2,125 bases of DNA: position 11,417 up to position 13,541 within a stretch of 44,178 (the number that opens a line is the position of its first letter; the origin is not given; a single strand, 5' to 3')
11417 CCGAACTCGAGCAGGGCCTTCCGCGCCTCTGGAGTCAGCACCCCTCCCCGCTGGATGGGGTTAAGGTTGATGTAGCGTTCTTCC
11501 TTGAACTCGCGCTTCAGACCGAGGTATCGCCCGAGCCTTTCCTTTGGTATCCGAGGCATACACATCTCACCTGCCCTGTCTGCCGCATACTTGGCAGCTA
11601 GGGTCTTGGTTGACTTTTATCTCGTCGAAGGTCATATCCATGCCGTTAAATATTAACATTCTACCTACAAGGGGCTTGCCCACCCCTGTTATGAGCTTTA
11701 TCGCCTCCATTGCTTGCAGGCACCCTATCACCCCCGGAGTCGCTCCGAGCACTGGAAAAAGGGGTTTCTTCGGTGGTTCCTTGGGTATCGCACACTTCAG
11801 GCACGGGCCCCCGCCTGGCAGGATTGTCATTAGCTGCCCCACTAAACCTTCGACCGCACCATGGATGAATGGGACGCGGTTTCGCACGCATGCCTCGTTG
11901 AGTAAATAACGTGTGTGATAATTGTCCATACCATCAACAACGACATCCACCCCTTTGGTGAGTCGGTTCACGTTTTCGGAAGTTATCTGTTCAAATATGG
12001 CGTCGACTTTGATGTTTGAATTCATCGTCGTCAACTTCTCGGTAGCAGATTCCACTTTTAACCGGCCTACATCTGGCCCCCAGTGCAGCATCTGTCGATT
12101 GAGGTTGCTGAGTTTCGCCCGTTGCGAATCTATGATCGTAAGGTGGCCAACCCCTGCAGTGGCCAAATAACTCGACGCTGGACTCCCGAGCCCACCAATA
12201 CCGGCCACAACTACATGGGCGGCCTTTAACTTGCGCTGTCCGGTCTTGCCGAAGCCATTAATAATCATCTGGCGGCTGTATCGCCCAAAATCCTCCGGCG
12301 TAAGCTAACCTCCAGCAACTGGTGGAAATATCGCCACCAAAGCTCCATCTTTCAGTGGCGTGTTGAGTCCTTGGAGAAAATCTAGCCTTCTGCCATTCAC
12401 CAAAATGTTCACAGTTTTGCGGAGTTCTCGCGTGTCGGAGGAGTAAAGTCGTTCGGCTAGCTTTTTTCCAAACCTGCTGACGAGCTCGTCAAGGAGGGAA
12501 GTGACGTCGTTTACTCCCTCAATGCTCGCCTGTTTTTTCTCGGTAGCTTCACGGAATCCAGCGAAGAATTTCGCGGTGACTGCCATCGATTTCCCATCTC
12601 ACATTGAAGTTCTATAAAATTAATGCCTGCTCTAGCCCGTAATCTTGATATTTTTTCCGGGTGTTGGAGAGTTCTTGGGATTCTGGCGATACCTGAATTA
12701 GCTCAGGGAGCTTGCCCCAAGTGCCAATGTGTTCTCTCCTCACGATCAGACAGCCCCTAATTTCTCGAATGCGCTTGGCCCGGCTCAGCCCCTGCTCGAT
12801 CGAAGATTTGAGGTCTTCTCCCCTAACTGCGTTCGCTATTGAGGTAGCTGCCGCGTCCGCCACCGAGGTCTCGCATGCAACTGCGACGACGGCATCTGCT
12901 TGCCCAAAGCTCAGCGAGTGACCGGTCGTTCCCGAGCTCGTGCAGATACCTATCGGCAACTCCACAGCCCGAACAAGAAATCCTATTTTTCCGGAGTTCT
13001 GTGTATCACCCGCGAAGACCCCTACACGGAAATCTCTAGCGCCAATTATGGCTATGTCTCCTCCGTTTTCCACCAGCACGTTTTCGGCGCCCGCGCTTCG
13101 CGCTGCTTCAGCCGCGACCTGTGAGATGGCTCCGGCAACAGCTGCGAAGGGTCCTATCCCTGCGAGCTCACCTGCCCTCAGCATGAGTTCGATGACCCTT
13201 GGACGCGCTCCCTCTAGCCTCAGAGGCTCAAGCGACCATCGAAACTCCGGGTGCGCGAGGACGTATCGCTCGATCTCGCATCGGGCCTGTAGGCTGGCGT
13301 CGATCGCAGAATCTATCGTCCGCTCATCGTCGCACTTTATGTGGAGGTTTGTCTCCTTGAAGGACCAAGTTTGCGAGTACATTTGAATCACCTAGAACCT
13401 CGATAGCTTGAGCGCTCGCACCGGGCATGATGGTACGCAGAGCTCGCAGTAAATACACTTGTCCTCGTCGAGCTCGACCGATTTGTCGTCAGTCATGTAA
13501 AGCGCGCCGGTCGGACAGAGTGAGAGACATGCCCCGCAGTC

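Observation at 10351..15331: Ubiquitin-like protein and E1 embedded between sulfide-assimilation genes and SepCysS: candidate protein-thiocarboxylate route to Cys-tRNA and/or homocysteine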

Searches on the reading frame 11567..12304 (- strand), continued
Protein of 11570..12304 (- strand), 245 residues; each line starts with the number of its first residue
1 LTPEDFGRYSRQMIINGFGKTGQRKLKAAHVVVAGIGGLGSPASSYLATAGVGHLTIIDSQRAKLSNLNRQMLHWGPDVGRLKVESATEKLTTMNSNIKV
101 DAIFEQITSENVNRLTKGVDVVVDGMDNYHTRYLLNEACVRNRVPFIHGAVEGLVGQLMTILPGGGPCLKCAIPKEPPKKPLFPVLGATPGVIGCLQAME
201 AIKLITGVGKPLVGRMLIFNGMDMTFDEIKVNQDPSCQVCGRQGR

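Call 56: find_encoding_contigs(protein=P0194, flank=6000, max_places=3)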
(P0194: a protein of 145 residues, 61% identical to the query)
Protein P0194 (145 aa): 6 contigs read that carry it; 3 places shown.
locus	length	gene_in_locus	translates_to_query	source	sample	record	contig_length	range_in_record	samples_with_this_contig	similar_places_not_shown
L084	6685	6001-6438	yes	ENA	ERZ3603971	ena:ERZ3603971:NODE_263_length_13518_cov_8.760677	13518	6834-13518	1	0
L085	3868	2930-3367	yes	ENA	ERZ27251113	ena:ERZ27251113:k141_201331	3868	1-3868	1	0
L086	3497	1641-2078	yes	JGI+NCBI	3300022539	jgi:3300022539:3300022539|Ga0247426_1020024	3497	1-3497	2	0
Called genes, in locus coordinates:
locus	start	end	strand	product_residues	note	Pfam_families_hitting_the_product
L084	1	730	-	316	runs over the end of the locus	-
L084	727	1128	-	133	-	-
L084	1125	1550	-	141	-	-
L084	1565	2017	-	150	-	-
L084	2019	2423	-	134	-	-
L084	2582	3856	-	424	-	PF00275:EPSP_synthase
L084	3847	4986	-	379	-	PF22025:ThiI_fer, PF02926:THUMP, PF02568:ThiI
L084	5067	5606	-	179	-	PF00352:TBP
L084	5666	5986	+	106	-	PF02597:ThiS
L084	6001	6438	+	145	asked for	PF02391:MoaE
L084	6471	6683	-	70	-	?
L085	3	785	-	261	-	?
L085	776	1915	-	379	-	PF22025:ThiI_fer, PF02926:THUMP, PF02568:ThiI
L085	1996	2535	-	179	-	PF00352:TBP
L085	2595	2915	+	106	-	PF02597:ThiS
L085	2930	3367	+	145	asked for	PF02391:MoaE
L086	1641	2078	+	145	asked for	PF02391:MoaE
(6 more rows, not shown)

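Call 60: find_encoding_contigs(protein=P0049, flank=6000, max_places=3)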
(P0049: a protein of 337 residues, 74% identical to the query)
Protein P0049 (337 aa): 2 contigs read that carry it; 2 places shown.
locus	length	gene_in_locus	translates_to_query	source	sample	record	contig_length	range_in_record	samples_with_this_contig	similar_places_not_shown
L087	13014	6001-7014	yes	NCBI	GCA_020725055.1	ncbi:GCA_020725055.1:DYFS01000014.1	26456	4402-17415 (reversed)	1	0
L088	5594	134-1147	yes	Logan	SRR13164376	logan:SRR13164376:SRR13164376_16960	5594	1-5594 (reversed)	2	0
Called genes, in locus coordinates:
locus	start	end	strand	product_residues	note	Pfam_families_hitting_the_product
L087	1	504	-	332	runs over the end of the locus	-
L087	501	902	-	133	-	-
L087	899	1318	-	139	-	PF23928:DUF7266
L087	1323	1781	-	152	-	-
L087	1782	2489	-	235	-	-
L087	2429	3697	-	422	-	PF00275:EPSP_synthase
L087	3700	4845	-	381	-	PF22025:ThiI_fer, PF02926:THUMP, PF02568:ThiI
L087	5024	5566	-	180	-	PF00352:TBP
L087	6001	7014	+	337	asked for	PF02597:ThiS, PF00899:ThiF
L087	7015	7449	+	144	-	PF02391:MoaE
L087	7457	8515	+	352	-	PF04055:Radical_SAM, PF26257:DUF8061 (weak)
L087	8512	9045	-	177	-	PF00132:Hexapep (weak), PF21711:DCTN5, PF25084:LbH_EIF2B (faint), PF25087:GMPPB_C (faint), PF00132:Hexapep, PF14602:Hexapep_2 (weak)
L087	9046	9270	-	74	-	PF05239:PRC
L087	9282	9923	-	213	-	PF13549:ATP-grasp_5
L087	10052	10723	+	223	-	PF01872:RibD_C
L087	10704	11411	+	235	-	PF01963:TraB_PrgY_gumN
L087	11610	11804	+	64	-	PF26594:KH_NusA_2nd (weak)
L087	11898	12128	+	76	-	PF01037:AsnC_trans_reg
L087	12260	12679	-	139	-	-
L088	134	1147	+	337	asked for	PF02597:ThiS, PF00899:ThiF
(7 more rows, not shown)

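Call 61: search_protein_families(library=ncbifam, max_evalue=0.001, proteins=[L076:1578-2624:-, L078:9423-10004:+, L004:9759-9932:+])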
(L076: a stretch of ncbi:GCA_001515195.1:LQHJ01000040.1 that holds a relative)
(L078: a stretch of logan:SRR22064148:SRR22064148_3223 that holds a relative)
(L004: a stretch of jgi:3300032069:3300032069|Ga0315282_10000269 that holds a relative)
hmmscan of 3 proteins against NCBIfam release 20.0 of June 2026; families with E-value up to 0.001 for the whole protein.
L076:1578-2624:- (348 aa): 25 families
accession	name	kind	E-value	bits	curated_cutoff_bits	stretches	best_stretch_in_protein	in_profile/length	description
NF009123.0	PRK12475.1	subfamily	1.4e-95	320.4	510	1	8-346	2-337/338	MoeB/ThiF family adenylyltransferase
NF006444.0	PRK08762.1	equivalog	8.1e-77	258.4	449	1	3-252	120-370/387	molybdopterin-synthase adenylyltransferase MoeB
TIGR02356.1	adenyl_thiF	equivalog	2.8e-70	235.9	275.25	1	10-213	1-202/203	thiazole biosynthesis adenylyltransferase ThiF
NF004281.0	PRK05690.1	subfamily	1.1e-66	224.7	266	1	2-250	4-249/250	molybdopterin-synthase adenylyltransferase MoeB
NF047750.1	SAMPActivE1UbaA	equivalog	1.5e-64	218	450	1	6-251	8-250/270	SAMP-activating enzyme E1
NF006204.0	PRK08328.1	equivalog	8.7e-59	198.9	339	1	3-239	2-230/231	hypothetical protein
NF005646.0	PRK07411.1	equivalog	4.4e-55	187.4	633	1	2-250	10-256/390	molybdopterin-synthase adenylyltransferase MoeB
TIGR02355.1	moeB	equivalog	2.8e-54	184.1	376.55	1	7-249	1-240/240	molybdopterin-synthase adenylyltransferase MoeB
NF005902.0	PRK07878.1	equivalog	4.4e-54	183.9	647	1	2-248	14-262/392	adenylyltransferase/sulfurtransferase MoeZ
NF004111.0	PRK05600.1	equivalog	1.9e-46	158.9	437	1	1-250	12-262/371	ThiF family adenylyltransferase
NF006395.0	PRK08644.1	equivalog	1.5e-23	83.6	159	1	13-160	13-159/215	sulfur carrier protein ThiS adenylyltransferase ThiF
TIGR02354.1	thiF_fam2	equivalog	1.9e-22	80.2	152.2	1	18-142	9-130/200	thiamine biosynthesis protein ThiF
NF006077.0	PRK08223.1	equivalog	4.2e-16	58.8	266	1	19-157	17-155/296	hypothetical protein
NF011696.0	PRK15116.1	equivalog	5.2e-14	52.5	304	1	21-156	21-155/268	tRNA cyclic N6-threonylcarbamoyladenosine(37) synthase TcdA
TIGR01408.1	Ube1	subfamily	1.7e-13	49.2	750.05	1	9-173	400-569/1008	ubiquitin-activating enzyme E1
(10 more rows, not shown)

L078:9423-10004:+ (193 aa): 1 family
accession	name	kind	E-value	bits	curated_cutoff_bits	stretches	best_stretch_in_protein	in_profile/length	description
TIGR03275.1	methan_mark_8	hypoth_equivalog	2.9e-38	131.5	232.7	1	8-157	106-254/259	methanogenesis marker 8 protein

L004:9759-9932:+ (57 aa): 1 family
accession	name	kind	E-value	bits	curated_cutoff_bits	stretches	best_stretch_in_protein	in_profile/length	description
TIGR02605.1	CxxC_CxxC_SSSS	subfamily_domain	0.00028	20.9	31.3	1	9-34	6-34/52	FmdB family zinc ribbon protein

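Call 63: search_solved_structures(query=window:11570-12304:-, max_evalue=1e-20, show_alignments=2)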
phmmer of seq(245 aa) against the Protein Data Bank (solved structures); distinct sequences matched with E-value up to 1e-20: 21.
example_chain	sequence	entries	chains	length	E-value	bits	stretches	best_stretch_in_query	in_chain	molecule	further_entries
1jw9_B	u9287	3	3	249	5.1e-50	173.5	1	3-242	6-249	MOLYBDOPTERIN BIOSYNTHESIS MOEB PROTEIN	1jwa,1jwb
1zud_1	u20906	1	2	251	3.4e-46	161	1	3-242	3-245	Adenylyltransferase thiF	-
1zfn_A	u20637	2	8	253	3.4e-46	160.9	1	3-242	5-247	Adenylyltransferase thiF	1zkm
6z6s_DDD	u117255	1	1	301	1.7e-34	122.7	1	2-206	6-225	Adenylyltransferase and sulfurtransferase uba4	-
6yuc_D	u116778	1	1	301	1.7e-34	122.7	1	2-206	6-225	Adenylyltransferase and sulfurtransferase uba4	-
6yub_B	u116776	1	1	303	2.9e-34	121.9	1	2-206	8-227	Adenylyltransferase and sulfurtransferase uba4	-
6yub_A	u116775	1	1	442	7.3e-34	120.6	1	2-206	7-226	Adenylyltransferase and sulfurtransferase uba4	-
6nya_A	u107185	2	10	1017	3e-25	92.4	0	7-182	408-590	Ubiquitin-activating enzyme E1 1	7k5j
3cmm_A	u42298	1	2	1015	3e-25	92.4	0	7-182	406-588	Ubiquitin-activating enzyme E1 1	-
5l6h_A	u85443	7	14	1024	3.1e-25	92.3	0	7-182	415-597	Ubiquitin-activating enzyme E1 1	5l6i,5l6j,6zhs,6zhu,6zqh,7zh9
4nnj_A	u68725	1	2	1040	3.3e-25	92.2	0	7-182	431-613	Ubiquitin-activating enzyme E1 1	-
5tr4_A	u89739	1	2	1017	5.7e-25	91.4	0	7-182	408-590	Ubiquitin-activating enzyme E1 1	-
6zht_C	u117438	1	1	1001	7.4e-23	84.5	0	7-182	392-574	Ubiquitin-activating enzyme E1 1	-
9jtc_A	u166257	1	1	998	3.2e-22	82.4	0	8-161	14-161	UBA7 protein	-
8se9_A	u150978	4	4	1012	7.4e-22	81.3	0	7-164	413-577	Ubiquitin-like modifier-activating enzyme 7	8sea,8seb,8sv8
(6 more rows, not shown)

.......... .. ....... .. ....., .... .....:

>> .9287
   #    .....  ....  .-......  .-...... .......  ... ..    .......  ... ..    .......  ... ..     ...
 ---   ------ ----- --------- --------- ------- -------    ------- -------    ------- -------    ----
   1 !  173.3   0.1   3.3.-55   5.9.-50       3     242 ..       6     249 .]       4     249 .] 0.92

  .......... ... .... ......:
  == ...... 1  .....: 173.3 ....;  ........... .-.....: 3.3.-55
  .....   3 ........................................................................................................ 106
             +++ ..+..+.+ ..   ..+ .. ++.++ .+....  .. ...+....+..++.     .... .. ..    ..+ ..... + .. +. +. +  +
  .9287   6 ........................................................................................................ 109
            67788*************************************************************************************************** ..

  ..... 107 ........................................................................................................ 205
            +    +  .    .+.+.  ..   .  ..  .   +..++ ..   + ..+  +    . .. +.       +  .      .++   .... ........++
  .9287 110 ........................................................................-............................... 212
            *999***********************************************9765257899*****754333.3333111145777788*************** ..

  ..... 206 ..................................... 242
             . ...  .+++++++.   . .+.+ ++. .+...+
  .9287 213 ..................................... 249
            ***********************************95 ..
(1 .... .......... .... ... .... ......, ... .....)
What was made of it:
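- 12269..12304 (-): Twelve codons (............) in frame between the Ubl TAG and the E1 ATG. They encode the canonical MoeB/ThiF N-terminal motif. They align to MoeB residues 6-15 (call 63).
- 11567..12268 (-): ThiF/MoeB/UbaA-type E1 adenylyltransferase, no rhodanese domain, two zinc CxxC pairs. Best solved relative is E. coli MoeB 1JW9, E=5e-50 (call 63).
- Checked: Two CxxC pairs (CLKC, CQVC) align with the zinc cysteines of E. coli MoeB (call 63).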

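Call 73: search_protein_families(library=ncbifam, max_evalue=1e-10, proteins=[L076:2730-3869:-])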
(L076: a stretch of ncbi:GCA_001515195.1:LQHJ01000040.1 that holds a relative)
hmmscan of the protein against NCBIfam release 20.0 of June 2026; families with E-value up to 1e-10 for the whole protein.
L076:2730-3869:- (380 aa): 4 families
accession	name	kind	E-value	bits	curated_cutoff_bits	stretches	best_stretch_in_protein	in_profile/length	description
NF006810.0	PRK09331.1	subfamily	3.1e-183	609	301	1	2-379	19-395/397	Sep-tRNA:Cys-tRNA synthetase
TIGR02539.1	SepCysS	equivalog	1.2e-122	409.6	365.25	1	4-376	7-369/370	O-phospho-L-seryl-tRNA:Cys-tRNA synthase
TIGR01979.1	sufS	subfamily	7.1e-15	54.8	475.1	1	82-226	101-241/403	SufS family cysteine desulfurase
TIGR01977.1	am_tr_V_EF2568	hypoth_equivalog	2.8e-13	49.6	377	1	49-218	43-212/376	cysteine desulfurase family protein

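Call 76: find_encoding_contigs(protein=P0115, flank=8000, max_places=3)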
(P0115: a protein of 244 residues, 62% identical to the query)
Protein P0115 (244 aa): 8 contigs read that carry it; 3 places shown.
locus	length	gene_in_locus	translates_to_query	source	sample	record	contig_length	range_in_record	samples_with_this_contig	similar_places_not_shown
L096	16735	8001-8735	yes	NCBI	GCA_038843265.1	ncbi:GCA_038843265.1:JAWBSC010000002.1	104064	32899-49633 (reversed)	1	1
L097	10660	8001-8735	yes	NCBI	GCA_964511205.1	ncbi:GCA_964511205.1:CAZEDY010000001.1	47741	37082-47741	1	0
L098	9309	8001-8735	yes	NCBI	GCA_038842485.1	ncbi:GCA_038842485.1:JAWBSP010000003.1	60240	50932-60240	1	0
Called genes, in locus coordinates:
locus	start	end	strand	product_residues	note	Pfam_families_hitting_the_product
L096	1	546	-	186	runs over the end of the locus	PF07385:Lyx_isomer (faint)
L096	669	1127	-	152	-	PF01242:PTPS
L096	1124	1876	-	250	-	PF13353:Fer4_12, PF04055:Radical_SAM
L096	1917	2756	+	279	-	PF02749:QRPTase_N, PF01729:QRPTase_C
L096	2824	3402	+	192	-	PF00210:Ferritin, PF02915:Rubrerythrin, PF21349:RUBY_RBDX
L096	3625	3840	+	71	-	PF01978:TrmB (faint)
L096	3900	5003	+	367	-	PF05559:DUF763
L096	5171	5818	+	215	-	PF00596:Aldolase_II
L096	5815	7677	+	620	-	PF02730:AFOR_N, PF01314:AFOR_C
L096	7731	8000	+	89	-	PF02597:ThiS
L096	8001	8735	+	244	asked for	PF00899:ThiF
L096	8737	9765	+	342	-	PF00389:2-Hacid_dh, PF02826:2-Hacid_dh_C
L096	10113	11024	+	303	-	PF01261:AP_endonuc_2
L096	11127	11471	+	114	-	-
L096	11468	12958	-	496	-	PF00370:FGGY_N, PF02782:FGGY_C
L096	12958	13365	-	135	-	PF01402:RHH_1, PF08753:NikR_C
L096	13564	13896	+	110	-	-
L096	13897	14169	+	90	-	-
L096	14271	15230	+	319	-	PF00586:AIRS, PF02769:AIRS_C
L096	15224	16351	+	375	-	PF01924:HypD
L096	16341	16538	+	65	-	PF01455:HupF_HypC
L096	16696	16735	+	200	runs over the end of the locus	PF01325:Fe_dep_repress, PF02742:Fe_dep_repr_C, PF04023:FeoA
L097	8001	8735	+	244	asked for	PF00899:ThiF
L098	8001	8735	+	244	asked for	PF00899:ThiF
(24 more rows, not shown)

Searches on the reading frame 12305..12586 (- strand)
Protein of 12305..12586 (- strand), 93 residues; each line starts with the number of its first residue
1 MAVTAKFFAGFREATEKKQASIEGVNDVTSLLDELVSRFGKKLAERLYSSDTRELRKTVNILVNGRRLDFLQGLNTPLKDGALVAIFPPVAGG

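Call 3: search_protein_families(library=pfam, proteins=[window:12305-12586:-])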
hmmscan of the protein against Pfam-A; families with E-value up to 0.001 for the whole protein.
window:12305-12586:- (93 aa): 1 family
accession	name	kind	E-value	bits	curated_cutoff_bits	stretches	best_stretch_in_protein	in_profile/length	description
PF02597.26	ThiS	-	7.9e-15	55.6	22.5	1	6-93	2-76/76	ThiS family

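Call 4: search_protein_families(library=ncbifam, proteins=[window:12305-12586:-])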
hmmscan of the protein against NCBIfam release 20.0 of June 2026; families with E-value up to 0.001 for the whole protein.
window:12305-12586:- (93 aa): 4 families
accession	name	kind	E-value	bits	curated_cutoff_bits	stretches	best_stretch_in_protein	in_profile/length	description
TIGR01687.1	moaD_arch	subfamily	7.5e-22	77.6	49.5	1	3-93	1-88/88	MoaD family protein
NF041918.1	SAMP1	equivalog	1.9e-18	66.8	60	1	4-93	2-91/91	ubiquitin-like small modifier protein 1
TIGR01682.1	moaD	equivalog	5.5e-08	33.5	66.15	1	4-93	2-80/80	molybdopterin converting factor subunit 1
NF008347.0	PRK11130.1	equivalog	0.00031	21.2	94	0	71-93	59-81/81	molybdopterin synthase sulfur carrier subunit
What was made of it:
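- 12305..12586 (-): Ubiquitin-like sulfur carrier of the archaeal MoaD/SAMP1 type, ending GG then TAG. TIGR01687 77.6 > 49.5 and NF041918 66.8 > 60 (call 4).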

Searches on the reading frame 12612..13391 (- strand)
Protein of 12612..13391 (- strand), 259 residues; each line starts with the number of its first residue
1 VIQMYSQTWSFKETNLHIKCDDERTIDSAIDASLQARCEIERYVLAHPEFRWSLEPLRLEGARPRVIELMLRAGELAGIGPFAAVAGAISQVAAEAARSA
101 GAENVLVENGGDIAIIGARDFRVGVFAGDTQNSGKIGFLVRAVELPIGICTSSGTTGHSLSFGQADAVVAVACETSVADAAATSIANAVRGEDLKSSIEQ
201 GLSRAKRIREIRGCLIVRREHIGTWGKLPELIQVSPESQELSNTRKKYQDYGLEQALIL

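Call 3: search_protein_families(library=pfam, proteins=[window:12612-13391:-])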
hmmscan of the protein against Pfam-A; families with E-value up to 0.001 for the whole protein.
window:12612-13391:- (259 aa): 1 family
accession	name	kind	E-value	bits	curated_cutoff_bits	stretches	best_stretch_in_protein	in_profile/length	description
PF02424.20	ApbE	-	2.6e-05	24.3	25.6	1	7-153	81-196/266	ApbE family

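Call 4: search_protein_families(library=ncbifam, proteins=[window:12612-13391:-])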
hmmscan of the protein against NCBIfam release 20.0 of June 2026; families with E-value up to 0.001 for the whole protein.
window:12612-13391:- (259 aa): 4 families
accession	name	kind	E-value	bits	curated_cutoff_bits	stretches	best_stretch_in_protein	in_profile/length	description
NF003321.0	PRK04334.1-1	equivalog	5e-72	242.5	262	1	3-236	2-237/248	hypothetical protein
NF003324.0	PRK04334.1-4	equivalog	1.7e-66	224.4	275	1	6-235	3-229/238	hypothetical protein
NF003323.0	PRK04334.1-3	equivalog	4.1e-63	213.1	271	1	11-234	29-249/250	hypothetical protein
NF003322.0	PRK04334.1-2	equivalog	1.3e-22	80.3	290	1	78-190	90-204/295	hypothetical protein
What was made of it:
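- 12612..13391 (-): COG2122/UPF0280 (ApbE-like) protein, linked genetically to sulfide assimilation in M. acetivorans and D. vulgaris. NCBIfam PRK04334.1-1, E=5e-72 (242.5 bits, cut-off 262) (call 4).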
